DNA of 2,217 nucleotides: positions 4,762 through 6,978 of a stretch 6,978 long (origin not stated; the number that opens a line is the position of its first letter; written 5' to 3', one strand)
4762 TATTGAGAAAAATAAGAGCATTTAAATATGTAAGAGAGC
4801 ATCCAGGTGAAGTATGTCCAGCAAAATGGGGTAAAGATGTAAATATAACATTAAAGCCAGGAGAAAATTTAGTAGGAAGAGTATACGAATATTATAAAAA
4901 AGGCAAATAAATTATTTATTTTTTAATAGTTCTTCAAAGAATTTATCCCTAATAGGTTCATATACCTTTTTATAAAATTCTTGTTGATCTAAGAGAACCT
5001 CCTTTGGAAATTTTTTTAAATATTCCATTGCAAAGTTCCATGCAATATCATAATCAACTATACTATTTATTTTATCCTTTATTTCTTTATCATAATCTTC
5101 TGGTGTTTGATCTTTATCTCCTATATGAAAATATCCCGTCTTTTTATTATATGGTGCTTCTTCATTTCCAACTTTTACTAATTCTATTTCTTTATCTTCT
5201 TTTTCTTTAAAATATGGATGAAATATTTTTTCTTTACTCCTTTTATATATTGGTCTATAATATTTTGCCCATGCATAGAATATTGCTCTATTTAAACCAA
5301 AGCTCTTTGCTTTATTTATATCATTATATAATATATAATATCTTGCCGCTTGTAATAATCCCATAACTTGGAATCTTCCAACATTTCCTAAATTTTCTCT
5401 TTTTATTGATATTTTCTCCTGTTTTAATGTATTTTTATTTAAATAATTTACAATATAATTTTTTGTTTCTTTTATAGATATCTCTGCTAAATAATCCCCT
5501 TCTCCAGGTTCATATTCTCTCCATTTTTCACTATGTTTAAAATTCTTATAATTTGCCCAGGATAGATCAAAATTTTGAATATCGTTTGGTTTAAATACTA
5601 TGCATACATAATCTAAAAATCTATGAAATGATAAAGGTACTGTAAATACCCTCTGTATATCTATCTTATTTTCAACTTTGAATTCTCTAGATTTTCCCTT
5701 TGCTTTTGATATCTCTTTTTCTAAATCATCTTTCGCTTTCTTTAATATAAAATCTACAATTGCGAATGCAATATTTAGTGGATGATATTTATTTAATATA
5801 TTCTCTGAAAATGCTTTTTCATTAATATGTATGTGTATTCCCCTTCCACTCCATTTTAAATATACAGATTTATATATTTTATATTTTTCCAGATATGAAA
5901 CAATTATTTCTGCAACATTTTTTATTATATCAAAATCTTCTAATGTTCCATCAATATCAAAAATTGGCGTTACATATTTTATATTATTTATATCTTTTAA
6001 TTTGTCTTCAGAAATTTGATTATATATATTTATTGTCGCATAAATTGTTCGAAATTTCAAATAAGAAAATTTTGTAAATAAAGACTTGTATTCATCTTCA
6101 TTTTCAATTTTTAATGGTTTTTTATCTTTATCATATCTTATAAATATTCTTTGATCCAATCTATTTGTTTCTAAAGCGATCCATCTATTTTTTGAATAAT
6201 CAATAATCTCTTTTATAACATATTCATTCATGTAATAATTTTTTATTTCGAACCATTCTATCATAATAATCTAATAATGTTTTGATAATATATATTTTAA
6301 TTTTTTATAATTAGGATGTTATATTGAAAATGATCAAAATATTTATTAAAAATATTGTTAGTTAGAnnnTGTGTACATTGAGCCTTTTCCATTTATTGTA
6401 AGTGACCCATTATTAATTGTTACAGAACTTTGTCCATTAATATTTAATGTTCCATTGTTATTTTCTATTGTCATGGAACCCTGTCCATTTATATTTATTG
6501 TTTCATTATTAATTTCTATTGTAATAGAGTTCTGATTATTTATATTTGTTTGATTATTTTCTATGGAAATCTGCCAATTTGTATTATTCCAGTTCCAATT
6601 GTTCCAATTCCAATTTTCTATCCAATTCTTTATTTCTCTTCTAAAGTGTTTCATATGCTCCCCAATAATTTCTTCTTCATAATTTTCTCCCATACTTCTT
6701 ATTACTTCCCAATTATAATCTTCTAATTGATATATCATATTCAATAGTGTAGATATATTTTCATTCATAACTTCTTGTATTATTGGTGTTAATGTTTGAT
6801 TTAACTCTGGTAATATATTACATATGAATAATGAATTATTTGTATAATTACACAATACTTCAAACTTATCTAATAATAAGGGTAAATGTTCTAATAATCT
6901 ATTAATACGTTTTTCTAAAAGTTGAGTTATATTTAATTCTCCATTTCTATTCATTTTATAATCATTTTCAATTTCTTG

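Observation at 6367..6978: Orphan protein combining a helical domain, a Trp cluster and 17-residue Asn-rich repeats; its ORF is open at the window edge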

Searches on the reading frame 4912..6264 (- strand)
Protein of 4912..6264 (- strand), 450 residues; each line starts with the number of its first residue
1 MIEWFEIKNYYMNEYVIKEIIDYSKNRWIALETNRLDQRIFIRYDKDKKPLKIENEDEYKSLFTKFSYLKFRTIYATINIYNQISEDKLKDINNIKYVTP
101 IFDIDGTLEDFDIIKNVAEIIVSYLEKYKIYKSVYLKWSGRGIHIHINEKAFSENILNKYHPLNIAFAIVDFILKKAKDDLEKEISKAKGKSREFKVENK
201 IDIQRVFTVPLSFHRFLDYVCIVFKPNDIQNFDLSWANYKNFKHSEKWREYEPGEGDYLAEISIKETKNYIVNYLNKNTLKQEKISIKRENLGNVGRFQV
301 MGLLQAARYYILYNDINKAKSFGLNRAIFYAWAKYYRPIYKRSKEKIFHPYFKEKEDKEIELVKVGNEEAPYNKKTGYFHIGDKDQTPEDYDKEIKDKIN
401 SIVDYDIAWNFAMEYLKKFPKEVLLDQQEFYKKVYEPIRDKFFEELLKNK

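Call 4: search_protein_families(library=pfam, proteins=[window:4912-6264:-], max_evalue=0.1)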
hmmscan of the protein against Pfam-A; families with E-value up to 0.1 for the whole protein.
window:4912-6264:- (450 aa): 2 families
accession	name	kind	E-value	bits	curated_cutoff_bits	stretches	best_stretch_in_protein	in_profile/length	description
PF01896.25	DNA_primase_S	-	0.024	15.4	26.8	1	102-153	1-64/163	DNA primase small subunit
PF19246.4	DUF5894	-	0.083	12.9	25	0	325-355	25-55/57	Family of unknown function (DUF5894)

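Call 53: search_protein_families(library=ncbifam, proteins=[window:4912-6264:-], max_evalue=0.01)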
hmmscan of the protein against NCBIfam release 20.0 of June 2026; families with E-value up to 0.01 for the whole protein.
window:4912-6264:- (450 aa): 0 families

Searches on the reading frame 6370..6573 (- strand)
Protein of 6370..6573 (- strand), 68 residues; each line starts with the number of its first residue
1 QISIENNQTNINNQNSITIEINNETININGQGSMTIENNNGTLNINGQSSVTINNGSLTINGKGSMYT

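Call 76: search_solved_structures(query=A4, max_evalue=10, show_alignments=2)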
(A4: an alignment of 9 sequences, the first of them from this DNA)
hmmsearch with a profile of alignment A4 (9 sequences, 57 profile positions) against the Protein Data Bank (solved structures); distinct sequences matched with E-value up to 10: 1.
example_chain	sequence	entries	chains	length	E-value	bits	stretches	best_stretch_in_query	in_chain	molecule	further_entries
4xhp_A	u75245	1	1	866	0.015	18.3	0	19-36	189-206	ParM hybrid fusion protein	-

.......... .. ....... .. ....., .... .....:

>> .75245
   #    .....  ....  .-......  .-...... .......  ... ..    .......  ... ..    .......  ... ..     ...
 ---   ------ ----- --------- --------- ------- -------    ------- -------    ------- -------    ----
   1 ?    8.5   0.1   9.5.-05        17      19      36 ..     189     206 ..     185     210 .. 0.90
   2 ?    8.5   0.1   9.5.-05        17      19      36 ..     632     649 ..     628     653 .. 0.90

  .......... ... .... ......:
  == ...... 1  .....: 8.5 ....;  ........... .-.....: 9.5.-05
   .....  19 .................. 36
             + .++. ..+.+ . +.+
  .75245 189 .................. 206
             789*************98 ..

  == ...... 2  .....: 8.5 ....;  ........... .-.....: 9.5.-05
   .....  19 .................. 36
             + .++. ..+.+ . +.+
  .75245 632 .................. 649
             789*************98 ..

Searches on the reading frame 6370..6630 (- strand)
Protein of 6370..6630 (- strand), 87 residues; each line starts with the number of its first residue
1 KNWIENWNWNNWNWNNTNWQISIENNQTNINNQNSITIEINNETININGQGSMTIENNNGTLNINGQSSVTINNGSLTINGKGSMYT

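Call 65: find_homologous_proteins(query=window:6370-6630:-, max_evalue=0.1)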
Query seq(87 aa): 4 candidates shared short words with the query, none scored E <= 0.1.

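Call 72: search_protein_families(library=pfam, proteins=[window:6370-6630:-], max_evalue=10)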
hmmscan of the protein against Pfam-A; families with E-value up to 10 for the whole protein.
seq(87 aa): 5 families
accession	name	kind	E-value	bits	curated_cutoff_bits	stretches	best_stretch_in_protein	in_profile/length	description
PF23886.1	DUF7239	-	0.002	18.8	24.6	1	22-73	50-98/112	Family of unknown function (DUF7239)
PF04790.18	Sarcoglycan_1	-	0.022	14.5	32.5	1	23-82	156-217/259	Sarcoglycan complex subunit protein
PF12971.12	NAGLU_N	-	1.1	9.6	28.3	1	32-75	14-54/82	Alpha-N-acetylglucosaminidase (NAGLU) N-terminal domain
PF13530.11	SCP2_2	-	2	9.5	23.2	0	13-32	28-47/105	Sterol carrier protein domain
PF18906.5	Phage_tube_2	-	2.7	8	27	1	57-80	159-182/266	Phage tail tube protein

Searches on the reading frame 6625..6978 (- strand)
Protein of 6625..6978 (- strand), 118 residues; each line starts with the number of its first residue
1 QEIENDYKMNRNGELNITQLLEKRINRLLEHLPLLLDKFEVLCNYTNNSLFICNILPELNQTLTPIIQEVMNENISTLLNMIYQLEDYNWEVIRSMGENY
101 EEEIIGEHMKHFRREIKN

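Call 51: search_protein_representatives(alignment_id=A3)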
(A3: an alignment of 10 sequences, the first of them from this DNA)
Query: 10 sequences, 127 profile positions. Proteins with E-value up to 0.001 (for the whole library): 5; up to 1e-10: 3; up to 1e-30: 2. The best 5 are listed.
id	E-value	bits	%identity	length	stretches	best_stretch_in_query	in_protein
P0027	1.1e-41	157.8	-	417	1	1-123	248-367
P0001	1.7e-41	157.2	-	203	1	1-124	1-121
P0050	6.4e-27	110.1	-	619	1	1-126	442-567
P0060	1.1e-05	41.4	-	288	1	6-87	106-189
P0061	2.7e-05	40.1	-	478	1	3-123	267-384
